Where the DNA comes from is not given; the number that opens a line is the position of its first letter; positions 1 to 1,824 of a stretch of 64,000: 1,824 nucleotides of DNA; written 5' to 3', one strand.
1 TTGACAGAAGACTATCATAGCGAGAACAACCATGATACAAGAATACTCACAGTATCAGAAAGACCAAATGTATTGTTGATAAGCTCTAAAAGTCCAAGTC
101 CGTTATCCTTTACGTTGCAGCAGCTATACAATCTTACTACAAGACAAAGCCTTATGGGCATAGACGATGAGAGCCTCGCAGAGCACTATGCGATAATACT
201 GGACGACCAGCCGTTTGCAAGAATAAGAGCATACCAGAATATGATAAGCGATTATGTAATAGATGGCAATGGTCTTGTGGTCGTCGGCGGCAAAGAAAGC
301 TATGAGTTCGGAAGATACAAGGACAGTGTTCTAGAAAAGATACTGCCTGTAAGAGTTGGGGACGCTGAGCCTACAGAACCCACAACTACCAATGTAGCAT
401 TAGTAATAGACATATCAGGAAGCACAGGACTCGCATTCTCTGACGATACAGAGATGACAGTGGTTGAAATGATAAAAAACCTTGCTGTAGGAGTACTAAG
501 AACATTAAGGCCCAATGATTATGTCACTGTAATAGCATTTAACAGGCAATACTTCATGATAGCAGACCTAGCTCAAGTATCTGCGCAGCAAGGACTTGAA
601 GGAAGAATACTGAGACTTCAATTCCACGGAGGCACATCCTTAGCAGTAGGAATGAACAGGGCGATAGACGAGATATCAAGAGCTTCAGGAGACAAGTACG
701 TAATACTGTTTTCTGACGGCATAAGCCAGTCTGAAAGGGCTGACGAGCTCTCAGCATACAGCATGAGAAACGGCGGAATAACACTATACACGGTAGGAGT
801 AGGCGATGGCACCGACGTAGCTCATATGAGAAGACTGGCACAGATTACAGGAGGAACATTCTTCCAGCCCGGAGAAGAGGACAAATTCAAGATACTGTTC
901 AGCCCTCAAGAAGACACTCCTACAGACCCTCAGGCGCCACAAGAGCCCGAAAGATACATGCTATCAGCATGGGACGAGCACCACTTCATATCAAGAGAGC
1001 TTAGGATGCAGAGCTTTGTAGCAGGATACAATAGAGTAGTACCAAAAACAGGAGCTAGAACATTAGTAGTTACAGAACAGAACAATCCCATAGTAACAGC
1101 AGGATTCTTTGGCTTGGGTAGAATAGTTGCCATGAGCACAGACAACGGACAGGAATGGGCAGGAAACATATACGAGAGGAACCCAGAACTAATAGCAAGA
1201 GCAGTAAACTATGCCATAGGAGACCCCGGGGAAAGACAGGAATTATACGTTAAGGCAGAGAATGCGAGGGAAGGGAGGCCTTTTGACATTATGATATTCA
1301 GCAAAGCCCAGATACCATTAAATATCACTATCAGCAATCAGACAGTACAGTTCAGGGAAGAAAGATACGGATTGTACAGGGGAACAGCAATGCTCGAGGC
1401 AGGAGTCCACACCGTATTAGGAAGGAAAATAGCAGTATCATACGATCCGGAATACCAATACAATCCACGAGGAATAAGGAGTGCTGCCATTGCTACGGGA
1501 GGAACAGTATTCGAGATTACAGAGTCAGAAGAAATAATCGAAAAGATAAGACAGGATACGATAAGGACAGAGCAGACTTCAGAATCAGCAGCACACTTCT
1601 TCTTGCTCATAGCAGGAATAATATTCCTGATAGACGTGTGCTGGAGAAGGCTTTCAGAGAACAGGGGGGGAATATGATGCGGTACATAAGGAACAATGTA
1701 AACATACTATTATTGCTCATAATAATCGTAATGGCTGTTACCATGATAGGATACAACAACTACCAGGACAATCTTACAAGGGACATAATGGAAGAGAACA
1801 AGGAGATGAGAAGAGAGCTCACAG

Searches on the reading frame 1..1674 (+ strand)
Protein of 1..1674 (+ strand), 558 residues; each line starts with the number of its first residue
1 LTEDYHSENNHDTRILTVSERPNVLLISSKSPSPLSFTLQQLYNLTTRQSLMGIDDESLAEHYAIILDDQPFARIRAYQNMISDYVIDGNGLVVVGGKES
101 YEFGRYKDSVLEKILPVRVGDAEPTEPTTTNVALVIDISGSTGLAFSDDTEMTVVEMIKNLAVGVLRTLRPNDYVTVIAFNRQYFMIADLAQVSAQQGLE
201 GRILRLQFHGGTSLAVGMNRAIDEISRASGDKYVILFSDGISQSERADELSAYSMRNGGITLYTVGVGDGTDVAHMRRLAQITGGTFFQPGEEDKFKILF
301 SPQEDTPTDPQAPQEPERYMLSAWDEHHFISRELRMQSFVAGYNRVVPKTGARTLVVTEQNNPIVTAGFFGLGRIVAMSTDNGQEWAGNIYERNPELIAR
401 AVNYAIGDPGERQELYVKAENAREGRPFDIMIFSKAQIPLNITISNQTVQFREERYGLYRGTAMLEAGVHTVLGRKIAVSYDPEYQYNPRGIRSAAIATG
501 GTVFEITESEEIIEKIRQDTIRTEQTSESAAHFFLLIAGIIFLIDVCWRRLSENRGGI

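Call 28: search_protein_families(library=pfam, proteins=[window:1-1674:+], max_evalue=0.00001)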
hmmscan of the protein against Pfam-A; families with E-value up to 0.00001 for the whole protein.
window:1-1674:+ (558 aa): 3 families
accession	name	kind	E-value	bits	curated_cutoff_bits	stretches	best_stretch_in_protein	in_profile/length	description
PF00092.34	VWA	-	2.2e-15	57.8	23.8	1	131-295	1-167/174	von Willebrand factor type A domain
PF13768.12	VWA_3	-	5.4e-08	33.5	27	1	152-286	17-152/155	von Willebrand factor type A domain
PF07090.17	GATase1_like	-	6.6e-08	32.9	27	0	326-388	161-225/247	Putative glutamine amidotransferase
